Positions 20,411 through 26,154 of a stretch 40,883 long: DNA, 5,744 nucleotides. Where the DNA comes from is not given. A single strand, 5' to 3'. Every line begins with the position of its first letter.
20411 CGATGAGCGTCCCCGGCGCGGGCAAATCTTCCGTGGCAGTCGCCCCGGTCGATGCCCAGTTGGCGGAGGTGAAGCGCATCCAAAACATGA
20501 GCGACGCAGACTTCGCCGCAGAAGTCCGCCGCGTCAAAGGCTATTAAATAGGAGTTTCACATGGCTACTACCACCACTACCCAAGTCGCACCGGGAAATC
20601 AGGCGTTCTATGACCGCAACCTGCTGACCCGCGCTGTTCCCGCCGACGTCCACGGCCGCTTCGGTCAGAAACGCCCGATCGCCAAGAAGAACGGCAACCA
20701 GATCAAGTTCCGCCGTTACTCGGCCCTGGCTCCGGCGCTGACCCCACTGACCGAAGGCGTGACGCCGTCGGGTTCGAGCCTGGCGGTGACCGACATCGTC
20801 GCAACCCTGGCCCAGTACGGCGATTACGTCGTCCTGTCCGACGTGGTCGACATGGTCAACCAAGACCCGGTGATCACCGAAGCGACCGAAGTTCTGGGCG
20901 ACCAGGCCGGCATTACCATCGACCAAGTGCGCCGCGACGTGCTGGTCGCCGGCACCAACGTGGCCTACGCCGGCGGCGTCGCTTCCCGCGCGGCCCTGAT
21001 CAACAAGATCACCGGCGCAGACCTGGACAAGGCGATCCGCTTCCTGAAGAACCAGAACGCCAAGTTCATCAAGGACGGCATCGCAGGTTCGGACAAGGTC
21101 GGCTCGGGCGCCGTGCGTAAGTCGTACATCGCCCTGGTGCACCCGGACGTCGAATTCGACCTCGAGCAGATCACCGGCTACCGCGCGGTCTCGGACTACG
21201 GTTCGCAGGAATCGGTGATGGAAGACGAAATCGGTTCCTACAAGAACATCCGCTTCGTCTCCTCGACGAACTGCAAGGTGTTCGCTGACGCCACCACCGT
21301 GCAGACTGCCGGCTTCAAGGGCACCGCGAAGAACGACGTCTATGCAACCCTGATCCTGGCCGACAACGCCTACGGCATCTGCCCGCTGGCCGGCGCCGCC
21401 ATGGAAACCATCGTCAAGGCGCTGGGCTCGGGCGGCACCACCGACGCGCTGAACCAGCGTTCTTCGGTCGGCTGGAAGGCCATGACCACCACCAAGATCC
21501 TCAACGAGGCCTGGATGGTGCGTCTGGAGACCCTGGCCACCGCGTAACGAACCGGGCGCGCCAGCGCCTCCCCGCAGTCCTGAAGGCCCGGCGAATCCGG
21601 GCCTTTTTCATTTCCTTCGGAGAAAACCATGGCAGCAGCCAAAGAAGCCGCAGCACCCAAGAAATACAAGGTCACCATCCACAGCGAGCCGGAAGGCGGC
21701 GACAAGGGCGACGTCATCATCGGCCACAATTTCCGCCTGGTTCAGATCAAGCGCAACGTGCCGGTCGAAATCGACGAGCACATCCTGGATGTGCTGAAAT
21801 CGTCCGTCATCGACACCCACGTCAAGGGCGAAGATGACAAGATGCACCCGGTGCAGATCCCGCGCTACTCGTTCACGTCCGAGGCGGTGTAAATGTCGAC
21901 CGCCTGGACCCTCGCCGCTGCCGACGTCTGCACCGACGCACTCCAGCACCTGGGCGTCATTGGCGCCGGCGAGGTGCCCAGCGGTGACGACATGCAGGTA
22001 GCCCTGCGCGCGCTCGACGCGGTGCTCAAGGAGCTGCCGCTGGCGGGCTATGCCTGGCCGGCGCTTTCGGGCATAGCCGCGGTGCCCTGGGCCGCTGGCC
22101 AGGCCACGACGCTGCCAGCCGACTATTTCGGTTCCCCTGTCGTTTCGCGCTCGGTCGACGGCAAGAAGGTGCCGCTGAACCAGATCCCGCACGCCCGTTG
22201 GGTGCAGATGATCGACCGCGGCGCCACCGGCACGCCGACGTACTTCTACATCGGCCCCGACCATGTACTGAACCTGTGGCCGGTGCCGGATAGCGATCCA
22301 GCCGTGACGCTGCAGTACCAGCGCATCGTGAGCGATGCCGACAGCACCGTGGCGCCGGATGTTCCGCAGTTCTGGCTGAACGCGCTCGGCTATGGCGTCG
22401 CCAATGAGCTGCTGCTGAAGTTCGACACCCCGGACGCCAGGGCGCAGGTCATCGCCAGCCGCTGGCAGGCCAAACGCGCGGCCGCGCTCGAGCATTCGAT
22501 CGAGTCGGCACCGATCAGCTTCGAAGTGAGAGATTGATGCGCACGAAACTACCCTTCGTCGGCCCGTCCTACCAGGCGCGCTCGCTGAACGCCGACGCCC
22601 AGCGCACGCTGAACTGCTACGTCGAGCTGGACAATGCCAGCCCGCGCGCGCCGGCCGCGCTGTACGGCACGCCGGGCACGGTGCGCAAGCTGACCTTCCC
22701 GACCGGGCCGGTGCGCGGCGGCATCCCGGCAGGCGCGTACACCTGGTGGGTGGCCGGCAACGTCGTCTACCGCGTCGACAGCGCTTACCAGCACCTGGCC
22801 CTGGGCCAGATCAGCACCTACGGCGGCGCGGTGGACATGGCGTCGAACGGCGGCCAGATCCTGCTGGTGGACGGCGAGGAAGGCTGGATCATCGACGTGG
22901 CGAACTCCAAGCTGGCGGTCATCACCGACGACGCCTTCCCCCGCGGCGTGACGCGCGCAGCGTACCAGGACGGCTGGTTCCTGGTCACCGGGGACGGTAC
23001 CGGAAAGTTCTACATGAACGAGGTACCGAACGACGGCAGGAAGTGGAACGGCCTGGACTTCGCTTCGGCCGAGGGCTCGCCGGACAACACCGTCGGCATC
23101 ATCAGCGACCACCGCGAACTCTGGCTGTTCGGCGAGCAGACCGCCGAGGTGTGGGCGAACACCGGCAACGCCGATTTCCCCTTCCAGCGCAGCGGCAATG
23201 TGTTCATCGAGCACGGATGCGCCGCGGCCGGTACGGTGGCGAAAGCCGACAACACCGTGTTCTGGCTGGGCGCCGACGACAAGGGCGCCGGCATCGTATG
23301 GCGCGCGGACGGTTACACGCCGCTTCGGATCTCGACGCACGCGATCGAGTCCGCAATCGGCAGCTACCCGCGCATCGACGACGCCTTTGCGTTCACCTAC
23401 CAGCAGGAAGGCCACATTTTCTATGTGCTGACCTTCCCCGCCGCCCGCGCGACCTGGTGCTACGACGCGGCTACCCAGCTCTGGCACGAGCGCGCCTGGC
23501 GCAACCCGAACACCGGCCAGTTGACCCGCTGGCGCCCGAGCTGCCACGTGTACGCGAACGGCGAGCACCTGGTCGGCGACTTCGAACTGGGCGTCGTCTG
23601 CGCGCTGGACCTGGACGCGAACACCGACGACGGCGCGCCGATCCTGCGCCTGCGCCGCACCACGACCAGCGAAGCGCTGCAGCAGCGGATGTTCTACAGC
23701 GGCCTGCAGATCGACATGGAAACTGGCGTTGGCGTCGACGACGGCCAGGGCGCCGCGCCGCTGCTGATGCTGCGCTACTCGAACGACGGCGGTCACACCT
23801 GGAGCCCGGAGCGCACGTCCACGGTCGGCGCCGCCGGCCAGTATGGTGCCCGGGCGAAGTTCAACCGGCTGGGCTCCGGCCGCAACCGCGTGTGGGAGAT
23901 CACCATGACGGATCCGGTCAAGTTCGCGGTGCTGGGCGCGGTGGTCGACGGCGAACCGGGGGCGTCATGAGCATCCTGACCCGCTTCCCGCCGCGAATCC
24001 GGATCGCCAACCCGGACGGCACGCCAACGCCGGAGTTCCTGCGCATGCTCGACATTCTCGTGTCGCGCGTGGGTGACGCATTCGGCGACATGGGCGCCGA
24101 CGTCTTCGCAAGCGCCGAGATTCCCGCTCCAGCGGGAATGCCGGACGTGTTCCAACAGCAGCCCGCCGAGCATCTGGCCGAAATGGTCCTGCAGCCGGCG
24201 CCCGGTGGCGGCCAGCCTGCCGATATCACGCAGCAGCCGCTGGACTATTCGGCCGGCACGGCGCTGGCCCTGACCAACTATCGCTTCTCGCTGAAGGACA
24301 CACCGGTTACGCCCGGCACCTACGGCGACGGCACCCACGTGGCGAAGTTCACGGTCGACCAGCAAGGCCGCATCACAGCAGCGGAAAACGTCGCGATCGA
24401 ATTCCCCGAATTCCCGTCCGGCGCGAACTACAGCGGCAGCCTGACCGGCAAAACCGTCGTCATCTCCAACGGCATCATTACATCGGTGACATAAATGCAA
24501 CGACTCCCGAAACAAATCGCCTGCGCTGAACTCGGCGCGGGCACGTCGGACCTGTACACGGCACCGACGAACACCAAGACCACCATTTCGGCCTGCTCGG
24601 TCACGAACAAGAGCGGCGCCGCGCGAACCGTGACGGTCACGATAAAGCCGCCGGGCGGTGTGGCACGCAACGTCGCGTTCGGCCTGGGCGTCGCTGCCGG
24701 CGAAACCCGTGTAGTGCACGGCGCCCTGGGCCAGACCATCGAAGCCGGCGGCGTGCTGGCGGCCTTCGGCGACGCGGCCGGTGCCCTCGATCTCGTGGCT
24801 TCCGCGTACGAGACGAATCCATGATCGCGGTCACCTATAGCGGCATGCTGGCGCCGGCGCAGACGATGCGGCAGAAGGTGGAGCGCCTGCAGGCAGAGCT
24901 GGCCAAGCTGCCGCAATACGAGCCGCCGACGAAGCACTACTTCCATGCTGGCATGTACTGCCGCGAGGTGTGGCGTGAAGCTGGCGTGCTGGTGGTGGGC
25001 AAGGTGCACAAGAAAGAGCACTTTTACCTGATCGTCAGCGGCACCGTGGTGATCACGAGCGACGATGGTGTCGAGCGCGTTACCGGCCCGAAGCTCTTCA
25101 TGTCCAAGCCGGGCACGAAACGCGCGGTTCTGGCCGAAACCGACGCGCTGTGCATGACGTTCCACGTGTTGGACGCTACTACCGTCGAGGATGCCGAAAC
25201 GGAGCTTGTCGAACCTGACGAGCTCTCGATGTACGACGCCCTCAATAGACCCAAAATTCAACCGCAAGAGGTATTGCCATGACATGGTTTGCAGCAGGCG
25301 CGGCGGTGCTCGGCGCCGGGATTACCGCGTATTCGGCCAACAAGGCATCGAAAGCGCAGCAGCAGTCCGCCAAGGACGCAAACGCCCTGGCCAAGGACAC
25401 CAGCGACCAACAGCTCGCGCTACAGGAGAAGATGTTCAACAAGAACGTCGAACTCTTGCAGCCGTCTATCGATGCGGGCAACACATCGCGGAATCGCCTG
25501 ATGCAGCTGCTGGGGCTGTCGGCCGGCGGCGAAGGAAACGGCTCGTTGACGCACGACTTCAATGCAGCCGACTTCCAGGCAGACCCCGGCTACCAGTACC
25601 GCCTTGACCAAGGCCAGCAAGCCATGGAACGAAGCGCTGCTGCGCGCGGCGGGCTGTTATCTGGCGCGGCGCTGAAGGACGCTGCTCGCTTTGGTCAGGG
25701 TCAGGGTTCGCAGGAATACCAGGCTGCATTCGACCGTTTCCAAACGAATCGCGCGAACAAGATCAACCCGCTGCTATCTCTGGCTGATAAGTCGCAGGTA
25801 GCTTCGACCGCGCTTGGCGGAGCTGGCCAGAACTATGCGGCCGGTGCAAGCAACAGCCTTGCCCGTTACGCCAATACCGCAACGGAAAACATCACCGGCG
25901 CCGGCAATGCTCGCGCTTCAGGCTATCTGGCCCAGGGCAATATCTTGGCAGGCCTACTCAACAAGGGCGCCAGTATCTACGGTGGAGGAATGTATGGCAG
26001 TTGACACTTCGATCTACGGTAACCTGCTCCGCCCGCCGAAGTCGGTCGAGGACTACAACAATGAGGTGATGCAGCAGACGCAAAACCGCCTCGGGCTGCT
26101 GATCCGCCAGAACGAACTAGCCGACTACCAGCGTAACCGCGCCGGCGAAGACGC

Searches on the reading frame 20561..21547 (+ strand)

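Call 27: search_protein_families(library=phrogs, proteins=[window:20561-21547:+], max_evalue=0.001)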
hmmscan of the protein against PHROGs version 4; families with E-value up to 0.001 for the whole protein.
window:20561-21547:+ (328 aa): 1 family
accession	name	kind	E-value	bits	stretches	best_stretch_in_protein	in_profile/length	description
phrog_1357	-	head and packaging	5.5e-73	246.9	1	2-327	22-347/356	major head protein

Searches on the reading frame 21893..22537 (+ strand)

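Call 27: search_protein_families(library=phrogs, proteins=[window:21893-22537:+], max_evalue=0.001)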
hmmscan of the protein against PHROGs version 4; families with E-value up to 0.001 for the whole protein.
window:21893-22537:+ (214 aa): 3 families
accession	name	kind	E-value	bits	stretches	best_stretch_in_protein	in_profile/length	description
phrog_12985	-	unknown function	2.8e-13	51.2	1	9-195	4-206/238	-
phrog_29314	-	unknown function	0.00019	22.5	1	6-55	4-53/137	-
phrog_399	-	head and packaging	0.00059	20.5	1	61-182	52-181/220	structural protein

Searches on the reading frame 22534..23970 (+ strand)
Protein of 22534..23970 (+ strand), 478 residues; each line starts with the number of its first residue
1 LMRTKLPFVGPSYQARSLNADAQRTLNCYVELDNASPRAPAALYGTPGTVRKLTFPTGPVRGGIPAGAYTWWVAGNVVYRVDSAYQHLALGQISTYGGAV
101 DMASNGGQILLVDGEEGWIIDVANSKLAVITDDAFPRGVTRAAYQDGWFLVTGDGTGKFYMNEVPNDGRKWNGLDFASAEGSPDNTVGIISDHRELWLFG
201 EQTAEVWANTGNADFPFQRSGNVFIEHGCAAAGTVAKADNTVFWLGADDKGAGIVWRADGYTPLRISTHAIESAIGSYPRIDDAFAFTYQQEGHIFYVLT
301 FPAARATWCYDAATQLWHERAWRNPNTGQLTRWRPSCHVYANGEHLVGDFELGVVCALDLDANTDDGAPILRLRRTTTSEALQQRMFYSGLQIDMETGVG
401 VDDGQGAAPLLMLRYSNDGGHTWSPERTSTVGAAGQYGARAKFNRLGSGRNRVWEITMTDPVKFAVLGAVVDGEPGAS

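Call 80: search_protein_families(library=phrogs, proteins=[window:22534-23970:+], max_evalue=0.01)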
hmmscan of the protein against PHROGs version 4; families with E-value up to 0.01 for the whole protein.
window:22534-23970:+ (478 aa): 2 families
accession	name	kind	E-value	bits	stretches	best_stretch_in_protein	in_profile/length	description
phrog_578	-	connector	2e-129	433.3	1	1-475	1-471/486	head closure Hc3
phrog_19101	-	unknown function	1.3e-14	54.5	1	411-477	528-594/595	-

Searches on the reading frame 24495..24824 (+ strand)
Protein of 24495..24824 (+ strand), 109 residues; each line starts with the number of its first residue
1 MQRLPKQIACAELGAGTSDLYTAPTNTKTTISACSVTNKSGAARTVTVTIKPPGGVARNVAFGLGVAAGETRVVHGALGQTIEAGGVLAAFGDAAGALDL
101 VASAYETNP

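Call 80: search_protein_families(library=phrogs, proteins=[window:24495-24824:+], max_evalue=0.01)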
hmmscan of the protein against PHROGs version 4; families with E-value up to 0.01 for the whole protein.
window:24495-24824:+ (109 aa): 1 family
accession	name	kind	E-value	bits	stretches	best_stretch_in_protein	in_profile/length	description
phrog_1276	-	unknown function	0.0023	18.4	1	12-107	13-111/325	-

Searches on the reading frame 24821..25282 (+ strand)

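Call 27: search_protein_families(library=phrogs, proteins=[window:24821-25282:+], max_evalue=0.001)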
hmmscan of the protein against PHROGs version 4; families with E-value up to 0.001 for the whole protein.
window:24821-25282:+ (153 aa): 3 families
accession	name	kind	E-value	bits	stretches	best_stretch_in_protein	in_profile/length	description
phrog_12032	-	tail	1.3e-35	123.1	1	13-138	16-142/160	short tail fiber protein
phrog_24280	-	tail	1.6e-24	87.3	1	16-134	28-146/169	tail fiber adhesin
phrog_34170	-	unknown function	5.9e-21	76.2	1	15-143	15-142/296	-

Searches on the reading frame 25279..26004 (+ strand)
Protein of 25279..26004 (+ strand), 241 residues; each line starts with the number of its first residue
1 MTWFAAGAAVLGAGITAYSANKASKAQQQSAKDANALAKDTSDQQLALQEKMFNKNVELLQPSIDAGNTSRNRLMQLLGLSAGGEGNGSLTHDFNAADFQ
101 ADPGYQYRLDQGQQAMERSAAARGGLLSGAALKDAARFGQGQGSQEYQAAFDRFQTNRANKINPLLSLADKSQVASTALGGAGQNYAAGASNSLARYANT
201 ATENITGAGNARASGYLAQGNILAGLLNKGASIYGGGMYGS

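Call 27: search_protein_families(library=phrogs, proteins=[window:25279-26004:+], max_evalue=0.001)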
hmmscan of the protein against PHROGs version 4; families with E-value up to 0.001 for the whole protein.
window:25279-26004:+ (241 aa): 1 family
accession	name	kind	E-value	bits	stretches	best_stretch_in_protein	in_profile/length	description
phrog_598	-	DNA, RNA and nucleotide metabolism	6.8e-30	105.5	1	12-237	8-220/240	DNA ejection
